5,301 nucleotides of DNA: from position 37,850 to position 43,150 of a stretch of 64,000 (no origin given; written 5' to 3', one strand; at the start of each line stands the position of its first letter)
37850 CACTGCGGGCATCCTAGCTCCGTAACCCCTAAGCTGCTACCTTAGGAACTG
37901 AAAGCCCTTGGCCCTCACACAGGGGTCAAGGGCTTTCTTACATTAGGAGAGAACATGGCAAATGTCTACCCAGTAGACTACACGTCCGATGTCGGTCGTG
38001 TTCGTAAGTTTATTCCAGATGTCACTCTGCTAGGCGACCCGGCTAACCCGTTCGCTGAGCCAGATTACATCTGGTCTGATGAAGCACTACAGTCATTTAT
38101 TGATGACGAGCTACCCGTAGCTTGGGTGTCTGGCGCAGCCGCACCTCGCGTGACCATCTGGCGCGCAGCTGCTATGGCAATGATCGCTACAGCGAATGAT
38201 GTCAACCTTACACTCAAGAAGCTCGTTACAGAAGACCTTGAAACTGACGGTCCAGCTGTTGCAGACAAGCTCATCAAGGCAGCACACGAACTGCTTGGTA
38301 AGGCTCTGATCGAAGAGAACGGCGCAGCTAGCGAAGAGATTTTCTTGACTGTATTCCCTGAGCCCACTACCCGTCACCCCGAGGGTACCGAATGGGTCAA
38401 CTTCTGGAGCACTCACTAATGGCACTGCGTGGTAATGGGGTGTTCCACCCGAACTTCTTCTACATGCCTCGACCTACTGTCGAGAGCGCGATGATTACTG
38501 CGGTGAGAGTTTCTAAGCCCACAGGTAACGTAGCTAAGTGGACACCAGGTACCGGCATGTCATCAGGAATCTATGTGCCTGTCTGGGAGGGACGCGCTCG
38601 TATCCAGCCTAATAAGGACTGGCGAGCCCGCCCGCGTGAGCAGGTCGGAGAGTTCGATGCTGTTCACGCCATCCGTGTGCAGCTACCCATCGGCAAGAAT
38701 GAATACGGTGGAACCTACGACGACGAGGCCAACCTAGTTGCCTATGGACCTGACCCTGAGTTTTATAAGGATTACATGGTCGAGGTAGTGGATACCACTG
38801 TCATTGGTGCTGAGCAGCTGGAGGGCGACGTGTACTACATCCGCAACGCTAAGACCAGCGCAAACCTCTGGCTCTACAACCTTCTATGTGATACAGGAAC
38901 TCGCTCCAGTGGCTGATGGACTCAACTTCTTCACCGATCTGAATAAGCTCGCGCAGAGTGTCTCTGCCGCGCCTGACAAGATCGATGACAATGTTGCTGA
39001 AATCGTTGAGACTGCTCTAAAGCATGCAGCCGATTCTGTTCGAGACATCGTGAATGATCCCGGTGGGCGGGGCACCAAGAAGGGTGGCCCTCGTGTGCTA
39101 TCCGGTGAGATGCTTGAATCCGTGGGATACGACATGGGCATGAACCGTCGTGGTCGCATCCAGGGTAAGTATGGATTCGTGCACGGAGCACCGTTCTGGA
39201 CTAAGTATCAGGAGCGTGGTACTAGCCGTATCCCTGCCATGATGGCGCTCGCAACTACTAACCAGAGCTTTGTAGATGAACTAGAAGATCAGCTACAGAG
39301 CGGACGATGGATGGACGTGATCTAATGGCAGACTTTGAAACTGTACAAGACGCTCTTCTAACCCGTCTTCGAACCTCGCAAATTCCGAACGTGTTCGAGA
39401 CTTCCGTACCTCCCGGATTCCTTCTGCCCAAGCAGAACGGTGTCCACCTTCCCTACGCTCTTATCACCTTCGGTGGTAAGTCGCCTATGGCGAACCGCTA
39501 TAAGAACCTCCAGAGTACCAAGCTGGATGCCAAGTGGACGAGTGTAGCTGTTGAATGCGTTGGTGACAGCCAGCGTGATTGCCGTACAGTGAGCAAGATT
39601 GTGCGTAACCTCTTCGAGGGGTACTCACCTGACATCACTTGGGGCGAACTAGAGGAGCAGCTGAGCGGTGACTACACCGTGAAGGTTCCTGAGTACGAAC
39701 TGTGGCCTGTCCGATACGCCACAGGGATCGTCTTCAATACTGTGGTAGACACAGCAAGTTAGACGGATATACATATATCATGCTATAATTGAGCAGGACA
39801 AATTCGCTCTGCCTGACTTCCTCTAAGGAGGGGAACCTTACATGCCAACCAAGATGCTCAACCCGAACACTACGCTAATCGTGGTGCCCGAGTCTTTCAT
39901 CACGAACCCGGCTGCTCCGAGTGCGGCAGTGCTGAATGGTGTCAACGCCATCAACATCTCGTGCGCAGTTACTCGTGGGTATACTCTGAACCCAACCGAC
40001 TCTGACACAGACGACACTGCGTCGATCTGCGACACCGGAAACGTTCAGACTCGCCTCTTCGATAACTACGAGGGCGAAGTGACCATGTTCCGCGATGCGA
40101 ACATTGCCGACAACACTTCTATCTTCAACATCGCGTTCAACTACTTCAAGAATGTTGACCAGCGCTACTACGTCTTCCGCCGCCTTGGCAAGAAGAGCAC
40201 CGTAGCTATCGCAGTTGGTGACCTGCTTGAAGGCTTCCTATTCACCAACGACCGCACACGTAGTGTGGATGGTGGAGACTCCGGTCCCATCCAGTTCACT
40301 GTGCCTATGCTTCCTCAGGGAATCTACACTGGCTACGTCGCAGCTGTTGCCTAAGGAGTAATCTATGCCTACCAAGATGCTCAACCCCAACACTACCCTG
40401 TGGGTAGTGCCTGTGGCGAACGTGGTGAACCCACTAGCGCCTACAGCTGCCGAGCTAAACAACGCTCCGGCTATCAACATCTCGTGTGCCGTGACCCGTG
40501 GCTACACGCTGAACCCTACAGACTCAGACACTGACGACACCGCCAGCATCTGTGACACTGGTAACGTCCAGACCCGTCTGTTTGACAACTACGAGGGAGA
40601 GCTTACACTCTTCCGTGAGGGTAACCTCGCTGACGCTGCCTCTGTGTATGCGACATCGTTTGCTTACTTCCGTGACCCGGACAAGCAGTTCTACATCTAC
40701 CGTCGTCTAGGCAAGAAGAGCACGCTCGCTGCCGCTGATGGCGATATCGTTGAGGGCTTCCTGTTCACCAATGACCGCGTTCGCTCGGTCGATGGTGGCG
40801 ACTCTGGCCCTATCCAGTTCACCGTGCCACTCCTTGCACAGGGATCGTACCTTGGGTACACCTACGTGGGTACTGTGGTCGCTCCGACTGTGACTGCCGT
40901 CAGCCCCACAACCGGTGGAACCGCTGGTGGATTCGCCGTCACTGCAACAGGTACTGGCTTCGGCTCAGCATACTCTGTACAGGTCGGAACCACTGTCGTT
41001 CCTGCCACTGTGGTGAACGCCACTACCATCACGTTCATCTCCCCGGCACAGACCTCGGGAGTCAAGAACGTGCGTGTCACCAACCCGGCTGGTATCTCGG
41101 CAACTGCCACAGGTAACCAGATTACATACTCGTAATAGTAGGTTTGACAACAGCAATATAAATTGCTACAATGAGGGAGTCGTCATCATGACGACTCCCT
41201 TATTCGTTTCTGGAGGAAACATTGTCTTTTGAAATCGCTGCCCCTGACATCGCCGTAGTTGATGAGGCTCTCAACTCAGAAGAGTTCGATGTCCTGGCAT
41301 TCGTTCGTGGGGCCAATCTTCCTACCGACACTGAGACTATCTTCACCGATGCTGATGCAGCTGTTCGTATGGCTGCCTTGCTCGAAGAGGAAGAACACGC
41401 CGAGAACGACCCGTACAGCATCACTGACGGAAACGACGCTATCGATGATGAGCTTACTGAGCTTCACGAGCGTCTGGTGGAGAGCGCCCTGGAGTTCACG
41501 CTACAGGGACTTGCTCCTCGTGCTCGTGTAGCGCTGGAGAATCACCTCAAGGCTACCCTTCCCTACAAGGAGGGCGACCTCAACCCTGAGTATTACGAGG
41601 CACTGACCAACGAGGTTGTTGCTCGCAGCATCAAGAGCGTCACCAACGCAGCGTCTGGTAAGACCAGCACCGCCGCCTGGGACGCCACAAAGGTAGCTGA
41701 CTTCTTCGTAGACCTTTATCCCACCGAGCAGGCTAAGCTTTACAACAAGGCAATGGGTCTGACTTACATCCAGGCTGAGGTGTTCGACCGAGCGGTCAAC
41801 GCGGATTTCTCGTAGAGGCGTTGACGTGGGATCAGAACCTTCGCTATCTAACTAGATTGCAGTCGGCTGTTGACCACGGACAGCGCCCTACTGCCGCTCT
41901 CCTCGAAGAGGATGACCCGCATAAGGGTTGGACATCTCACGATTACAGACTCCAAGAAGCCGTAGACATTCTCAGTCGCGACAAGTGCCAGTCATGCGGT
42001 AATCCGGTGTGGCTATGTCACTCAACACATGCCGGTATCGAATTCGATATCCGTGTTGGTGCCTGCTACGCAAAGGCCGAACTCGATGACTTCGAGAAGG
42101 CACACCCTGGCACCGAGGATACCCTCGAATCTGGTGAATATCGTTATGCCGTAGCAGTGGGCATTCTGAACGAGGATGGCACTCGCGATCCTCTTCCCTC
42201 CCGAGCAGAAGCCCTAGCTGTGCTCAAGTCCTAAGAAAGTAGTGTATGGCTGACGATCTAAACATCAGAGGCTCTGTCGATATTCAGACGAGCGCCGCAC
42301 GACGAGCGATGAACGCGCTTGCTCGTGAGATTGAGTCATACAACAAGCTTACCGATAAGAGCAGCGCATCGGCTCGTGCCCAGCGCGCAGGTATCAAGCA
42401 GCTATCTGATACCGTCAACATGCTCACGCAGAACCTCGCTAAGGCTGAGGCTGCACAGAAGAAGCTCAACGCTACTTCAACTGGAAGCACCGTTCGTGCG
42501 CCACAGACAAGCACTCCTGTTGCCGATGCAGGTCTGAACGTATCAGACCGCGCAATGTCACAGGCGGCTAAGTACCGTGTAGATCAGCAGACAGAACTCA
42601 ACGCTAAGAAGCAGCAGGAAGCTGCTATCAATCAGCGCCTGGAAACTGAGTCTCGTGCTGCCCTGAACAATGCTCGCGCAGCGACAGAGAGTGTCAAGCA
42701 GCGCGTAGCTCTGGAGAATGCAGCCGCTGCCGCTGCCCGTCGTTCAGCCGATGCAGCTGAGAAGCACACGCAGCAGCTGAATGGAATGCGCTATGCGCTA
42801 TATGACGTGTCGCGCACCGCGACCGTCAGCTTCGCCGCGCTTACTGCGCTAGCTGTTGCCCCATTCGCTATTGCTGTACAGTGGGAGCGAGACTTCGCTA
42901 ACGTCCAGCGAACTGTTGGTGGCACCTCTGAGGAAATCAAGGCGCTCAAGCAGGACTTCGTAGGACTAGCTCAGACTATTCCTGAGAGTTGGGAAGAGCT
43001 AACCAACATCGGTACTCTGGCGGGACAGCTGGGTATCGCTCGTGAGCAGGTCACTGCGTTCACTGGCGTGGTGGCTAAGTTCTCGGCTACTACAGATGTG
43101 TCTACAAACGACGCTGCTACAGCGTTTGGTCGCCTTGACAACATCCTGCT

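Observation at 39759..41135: Tandemly duplicated major tail protein genes, the second with an Ig-like extension, behind their own extended -10 promoter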

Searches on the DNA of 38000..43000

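Call 90: search_rna_families(source=window, start=38000, end=43000, threshold=evalue, max_evalue=0.1)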
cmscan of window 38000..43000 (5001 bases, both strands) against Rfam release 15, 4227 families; matches with E-value up to 0.1: 0.
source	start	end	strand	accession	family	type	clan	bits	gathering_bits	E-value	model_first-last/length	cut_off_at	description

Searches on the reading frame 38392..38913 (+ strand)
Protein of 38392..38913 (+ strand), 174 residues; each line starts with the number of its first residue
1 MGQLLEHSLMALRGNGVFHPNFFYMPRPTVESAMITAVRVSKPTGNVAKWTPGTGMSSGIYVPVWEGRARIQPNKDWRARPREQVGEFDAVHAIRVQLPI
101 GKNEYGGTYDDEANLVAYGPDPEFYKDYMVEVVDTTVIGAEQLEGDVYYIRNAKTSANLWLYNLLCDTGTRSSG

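Call 4: search_protein_families(library=pfam, proteins=[window:38392-38913:+], max_evalue=0.01)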
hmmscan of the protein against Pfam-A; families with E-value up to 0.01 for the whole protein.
window:38392-38913:+ (174 aa): 1 family
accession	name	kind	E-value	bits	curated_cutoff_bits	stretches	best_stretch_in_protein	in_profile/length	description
PF19586.5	DUF6093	-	2e-11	44.7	27.9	1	27-167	2-117/117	Family of unknown function (DUF6093)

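Call 5: search_protein_families(library=phrogs, proteins=[window:38392-38913:+], max_evalue=0.001)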
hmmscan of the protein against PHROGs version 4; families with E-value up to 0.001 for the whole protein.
window:38392-38913:+ (174 aa): 2 families
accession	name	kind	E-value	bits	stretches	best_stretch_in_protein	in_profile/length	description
phrog_20618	-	unknown function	2.5e-11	44.5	1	16-169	4-142/146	-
phrog_13779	-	unknown function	2.5e-06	28.3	1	27-102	11-90/139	-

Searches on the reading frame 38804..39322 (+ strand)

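Call 4: search_protein_families(library=pfam, proteins=[window:38804-39322:+], max_evalue=0.01)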
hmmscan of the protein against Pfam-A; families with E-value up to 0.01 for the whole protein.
window:38804-39322:+ (173 aa): 0 families

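Call 5: search_protein_families(library=phrogs, proteins=[window:38804-39322:+], max_evalue=0.001)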
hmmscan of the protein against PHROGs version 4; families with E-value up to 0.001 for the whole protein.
window:38804-39322:+ (173 aa): 1 family
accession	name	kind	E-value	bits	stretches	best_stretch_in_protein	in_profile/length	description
phrog_16765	-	unknown function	0.00053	21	1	58-141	20-106/141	-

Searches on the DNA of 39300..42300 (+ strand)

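Call 6: search_dna_similar(query=window:39300-42300:+, collection=phages, mode=near, max_rows=30)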
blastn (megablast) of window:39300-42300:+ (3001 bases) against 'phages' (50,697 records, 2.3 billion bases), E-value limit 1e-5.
No match.

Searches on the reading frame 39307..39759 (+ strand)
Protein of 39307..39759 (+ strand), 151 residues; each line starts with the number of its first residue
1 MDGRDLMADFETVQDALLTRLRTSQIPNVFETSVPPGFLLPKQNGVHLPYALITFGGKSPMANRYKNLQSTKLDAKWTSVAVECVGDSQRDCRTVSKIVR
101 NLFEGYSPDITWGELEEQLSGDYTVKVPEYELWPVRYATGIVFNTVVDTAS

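Call 4: search_protein_families(library=pfam, proteins=[window:39307-39759:+], max_evalue=0.01)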
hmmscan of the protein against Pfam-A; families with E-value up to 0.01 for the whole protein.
window:39307-39759:+ (151 aa): 0 families

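Call 5: search_protein_families(library=phrogs, proteins=[window:39307-39759:+], max_evalue=0.001)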
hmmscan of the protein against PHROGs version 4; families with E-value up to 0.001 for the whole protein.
window:39307-39759:+ (151 aa): 1 family
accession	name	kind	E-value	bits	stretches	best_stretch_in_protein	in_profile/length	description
phrog_14948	-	unknown function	2.6e-10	41.4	1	12-148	7-143/149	-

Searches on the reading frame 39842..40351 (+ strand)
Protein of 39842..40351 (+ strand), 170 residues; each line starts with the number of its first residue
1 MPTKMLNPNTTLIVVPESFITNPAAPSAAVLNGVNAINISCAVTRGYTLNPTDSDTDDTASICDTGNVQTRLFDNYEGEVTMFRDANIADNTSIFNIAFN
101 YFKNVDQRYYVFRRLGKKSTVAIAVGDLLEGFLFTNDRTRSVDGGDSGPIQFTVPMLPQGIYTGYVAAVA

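Call 4: search_protein_families(library=pfam, proteins=[window:39842-40351:+], max_evalue=0.01)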
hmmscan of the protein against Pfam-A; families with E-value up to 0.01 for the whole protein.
window:39842-40351:+ (170 aa): 1 family
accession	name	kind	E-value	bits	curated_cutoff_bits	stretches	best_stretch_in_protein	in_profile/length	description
PF25595.1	Phage_TTP_16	-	7.9e-32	110.9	27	1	5-170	8-166/167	Phage tail tube protein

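Call 5: search_protein_families(library=phrogs, proteins=[window:39842-40351:+], max_evalue=0.001)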
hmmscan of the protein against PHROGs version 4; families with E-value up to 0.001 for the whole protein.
window:39842-40351:+ (170 aa): 1 family
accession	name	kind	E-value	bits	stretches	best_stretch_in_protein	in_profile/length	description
phrog_2491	-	tail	7.6e-38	130.9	1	1-170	5-170/171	major tail protein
